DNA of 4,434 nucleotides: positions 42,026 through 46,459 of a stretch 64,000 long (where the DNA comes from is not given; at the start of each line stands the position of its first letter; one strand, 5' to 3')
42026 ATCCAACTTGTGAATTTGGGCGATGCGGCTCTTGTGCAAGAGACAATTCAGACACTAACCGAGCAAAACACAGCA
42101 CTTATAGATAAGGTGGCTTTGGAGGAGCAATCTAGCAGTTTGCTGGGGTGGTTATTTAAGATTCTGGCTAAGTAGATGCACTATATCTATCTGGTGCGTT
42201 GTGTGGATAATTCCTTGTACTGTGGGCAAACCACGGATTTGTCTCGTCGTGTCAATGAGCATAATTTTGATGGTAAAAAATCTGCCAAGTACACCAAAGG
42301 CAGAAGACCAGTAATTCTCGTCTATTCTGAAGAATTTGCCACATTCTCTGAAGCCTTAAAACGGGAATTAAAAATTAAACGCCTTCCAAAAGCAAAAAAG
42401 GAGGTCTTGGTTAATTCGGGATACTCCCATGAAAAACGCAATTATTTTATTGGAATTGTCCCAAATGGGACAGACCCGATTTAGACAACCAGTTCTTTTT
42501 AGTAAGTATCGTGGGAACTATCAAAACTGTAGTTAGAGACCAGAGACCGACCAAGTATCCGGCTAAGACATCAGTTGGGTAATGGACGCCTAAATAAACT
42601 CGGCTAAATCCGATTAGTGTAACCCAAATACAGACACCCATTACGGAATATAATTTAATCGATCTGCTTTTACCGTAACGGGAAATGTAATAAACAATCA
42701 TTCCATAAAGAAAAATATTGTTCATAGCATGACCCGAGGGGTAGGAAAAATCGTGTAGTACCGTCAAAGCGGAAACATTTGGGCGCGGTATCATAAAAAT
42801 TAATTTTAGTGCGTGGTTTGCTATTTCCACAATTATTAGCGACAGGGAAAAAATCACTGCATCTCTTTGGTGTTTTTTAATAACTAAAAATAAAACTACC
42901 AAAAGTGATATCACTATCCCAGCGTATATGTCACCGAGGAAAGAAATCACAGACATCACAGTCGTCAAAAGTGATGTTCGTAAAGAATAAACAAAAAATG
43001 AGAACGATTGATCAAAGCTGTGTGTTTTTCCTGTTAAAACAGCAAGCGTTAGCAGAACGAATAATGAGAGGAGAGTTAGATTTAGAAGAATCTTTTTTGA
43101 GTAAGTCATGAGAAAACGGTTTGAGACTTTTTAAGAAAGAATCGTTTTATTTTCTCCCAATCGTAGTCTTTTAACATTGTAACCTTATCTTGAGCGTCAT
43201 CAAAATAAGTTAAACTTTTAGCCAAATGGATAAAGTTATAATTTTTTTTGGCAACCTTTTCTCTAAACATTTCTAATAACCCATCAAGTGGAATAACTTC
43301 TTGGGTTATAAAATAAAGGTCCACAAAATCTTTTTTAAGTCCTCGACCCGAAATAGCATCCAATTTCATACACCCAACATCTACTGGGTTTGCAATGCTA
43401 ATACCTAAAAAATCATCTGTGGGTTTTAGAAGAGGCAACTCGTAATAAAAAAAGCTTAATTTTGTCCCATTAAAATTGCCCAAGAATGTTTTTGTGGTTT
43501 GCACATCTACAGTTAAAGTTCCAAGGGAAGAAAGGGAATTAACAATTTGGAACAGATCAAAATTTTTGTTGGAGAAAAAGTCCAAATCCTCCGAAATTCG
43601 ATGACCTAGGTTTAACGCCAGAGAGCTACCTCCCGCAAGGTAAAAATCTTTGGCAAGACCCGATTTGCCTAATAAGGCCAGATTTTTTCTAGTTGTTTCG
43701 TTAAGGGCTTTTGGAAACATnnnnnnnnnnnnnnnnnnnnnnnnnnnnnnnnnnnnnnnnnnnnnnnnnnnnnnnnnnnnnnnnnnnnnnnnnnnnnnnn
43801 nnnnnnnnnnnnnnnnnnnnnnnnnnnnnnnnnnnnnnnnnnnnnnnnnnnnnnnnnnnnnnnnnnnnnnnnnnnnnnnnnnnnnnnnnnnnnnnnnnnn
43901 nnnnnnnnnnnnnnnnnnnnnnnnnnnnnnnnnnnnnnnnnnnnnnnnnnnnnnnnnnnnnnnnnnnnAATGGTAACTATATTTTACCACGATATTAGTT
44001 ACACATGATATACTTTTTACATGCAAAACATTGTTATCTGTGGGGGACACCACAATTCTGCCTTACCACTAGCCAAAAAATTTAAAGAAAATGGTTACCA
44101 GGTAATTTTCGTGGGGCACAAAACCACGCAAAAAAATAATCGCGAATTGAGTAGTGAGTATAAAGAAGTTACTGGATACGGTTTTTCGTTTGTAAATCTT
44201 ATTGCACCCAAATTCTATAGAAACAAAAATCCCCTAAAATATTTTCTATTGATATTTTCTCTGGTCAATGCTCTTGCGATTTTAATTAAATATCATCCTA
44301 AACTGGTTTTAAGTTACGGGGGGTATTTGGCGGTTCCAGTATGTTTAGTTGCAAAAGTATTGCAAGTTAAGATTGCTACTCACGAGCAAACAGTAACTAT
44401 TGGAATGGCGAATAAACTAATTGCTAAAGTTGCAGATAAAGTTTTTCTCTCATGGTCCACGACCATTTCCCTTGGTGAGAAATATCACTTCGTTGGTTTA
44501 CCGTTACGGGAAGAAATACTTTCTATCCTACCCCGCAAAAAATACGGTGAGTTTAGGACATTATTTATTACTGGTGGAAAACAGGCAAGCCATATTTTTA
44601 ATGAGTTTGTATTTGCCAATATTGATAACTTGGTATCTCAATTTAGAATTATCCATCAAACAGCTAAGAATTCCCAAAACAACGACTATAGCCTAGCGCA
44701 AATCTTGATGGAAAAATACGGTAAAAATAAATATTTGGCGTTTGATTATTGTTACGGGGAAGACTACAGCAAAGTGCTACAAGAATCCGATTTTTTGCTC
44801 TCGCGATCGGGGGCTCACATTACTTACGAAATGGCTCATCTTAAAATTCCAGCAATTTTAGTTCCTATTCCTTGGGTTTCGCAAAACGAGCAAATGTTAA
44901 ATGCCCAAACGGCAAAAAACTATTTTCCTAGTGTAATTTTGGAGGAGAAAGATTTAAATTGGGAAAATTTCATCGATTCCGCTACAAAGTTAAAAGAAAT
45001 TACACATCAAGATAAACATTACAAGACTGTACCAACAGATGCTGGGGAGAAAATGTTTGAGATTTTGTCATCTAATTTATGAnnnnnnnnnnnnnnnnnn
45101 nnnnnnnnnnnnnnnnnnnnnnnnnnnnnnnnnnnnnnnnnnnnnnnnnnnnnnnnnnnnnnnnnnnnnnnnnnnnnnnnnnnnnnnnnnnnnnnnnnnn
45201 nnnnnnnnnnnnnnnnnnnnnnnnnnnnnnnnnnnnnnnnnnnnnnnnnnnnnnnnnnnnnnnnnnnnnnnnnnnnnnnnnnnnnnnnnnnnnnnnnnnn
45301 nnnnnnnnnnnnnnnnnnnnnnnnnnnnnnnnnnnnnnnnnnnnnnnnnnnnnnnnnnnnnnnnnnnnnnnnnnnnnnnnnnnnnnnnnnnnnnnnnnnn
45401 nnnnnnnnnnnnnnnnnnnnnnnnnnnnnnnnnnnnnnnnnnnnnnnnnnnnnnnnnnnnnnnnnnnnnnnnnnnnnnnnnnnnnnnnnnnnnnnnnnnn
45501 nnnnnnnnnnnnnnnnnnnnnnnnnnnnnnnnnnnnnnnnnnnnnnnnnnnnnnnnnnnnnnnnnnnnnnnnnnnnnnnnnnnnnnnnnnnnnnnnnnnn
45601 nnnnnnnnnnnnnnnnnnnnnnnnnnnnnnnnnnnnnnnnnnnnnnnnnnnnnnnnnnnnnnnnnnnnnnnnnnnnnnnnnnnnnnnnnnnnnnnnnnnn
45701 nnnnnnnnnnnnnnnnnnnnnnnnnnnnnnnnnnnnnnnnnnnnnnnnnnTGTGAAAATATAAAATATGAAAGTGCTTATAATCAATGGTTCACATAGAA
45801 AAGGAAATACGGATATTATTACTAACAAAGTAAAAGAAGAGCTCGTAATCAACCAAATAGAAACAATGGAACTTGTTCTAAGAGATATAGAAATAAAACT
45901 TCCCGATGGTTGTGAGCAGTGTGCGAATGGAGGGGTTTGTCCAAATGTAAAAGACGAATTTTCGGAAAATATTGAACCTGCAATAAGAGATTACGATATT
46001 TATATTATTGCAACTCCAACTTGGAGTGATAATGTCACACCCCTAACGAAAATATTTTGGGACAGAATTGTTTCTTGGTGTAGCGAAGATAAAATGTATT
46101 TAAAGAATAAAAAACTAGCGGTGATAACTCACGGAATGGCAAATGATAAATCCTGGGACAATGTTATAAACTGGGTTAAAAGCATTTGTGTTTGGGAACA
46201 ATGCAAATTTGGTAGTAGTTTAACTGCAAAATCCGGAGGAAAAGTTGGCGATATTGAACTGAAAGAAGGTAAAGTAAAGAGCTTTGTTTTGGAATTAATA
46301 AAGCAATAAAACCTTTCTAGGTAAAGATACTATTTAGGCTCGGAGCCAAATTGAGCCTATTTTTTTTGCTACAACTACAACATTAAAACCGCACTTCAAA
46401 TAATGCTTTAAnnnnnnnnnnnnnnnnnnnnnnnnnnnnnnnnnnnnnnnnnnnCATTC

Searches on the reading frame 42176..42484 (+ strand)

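Call 8: search_protein_families(library=pfam, proteins=[window:42176-42484:+], max_evalue=0.001)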
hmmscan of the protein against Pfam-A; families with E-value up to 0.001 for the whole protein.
window:42176-42484:+ (102 aa): 1 family
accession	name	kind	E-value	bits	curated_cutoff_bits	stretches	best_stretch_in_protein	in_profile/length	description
PF01541.30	GIY-YIG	-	1.7e-19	70.3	22.6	1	1-74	1-75/78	GIY-YIG catalytic domain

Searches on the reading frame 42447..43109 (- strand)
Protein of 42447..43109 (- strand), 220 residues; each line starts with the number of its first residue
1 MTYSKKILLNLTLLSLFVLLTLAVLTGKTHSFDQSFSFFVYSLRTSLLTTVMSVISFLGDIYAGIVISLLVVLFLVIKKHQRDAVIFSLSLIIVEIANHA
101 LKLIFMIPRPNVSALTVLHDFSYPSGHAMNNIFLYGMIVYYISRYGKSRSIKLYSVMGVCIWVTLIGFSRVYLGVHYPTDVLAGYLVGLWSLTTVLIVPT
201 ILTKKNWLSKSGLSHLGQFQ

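Call 8: search_protein_families(library=pfam, proteins=[window:42447-43109:-], max_evalue=0.001)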
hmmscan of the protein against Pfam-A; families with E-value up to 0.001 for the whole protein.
window:42447-43109:- (220 aa): 2 families
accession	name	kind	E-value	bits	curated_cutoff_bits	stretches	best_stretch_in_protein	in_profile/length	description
PF01569.27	PAP2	-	3.1e-19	69.4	27.2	1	84-196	2-122/130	PAP2 superfamily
PF14378.12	PAP2_3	-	0.00024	21.4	27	1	124-192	128-188/190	PAP2 superfamily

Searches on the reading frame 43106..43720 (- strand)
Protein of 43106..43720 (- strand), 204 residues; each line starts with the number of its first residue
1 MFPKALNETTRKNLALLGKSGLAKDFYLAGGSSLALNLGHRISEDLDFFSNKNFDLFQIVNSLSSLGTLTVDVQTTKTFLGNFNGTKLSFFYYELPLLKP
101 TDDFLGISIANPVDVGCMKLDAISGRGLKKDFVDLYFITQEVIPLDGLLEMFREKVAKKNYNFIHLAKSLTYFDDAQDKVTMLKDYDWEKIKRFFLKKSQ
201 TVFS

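Call 8: search_protein_families(library=pfam, proteins=[window:43106-43720:-], max_evalue=0.001)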
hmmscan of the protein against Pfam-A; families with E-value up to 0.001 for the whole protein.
window:43106-43720:- (204 aa): 1 family
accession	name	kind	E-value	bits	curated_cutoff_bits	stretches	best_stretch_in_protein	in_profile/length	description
PF08843.17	AbiEii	-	1.1e-13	52.2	22.5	2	17-79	6-72/238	Nucleotidyl transferase AbiEii toxin, Type IV TA system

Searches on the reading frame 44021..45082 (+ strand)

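Call 8: search_protein_families(library=pfam, proteins=[window:44021-45082:+], max_evalue=0.001)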
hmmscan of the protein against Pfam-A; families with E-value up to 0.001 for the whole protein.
window:44021-45082:+ (353 aa): 4 families
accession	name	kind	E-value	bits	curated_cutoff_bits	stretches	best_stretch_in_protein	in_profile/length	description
PF04101.22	Glyco_tran_28_C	-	1.6e-17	64.5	22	1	180-326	1-142/166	Glycosyltransferase family 28 C-terminal domain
PF03033.26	Glyco_transf_28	-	2e-15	57.6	26.2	1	8-142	9-138/139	Glycosyltransferase family 28 N-terminal domain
PF08660.17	Alg14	-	0.00025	21.5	27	1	8-149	8-159/171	Oligosaccharide biosynthesis protein Alg14 like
PF24456.1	RHD_RETREG1-3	-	0.00061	19.8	27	1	64-108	113-157/184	RETREG1-3/ARL6IP-like, N-terminal reticulon-homology domain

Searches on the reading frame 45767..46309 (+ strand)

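Call 31: search_protein_families(library=pfam, proteins=[window:45767-46309:+], max_evalue=0.001)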
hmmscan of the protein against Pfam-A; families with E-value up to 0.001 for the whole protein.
window:45767-46309:+ (180 aa): 2 families
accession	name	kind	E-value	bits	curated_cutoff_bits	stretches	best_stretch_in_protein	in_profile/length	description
PF03358.20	FMN_red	-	7.3e-15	55.3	24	1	1-124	1-116/152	NADPH-dependent FMN reductase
PF02525.22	Flavodoxin_2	-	3.6e-07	30.5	27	1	1-125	1-137/198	Flavodoxin-like fold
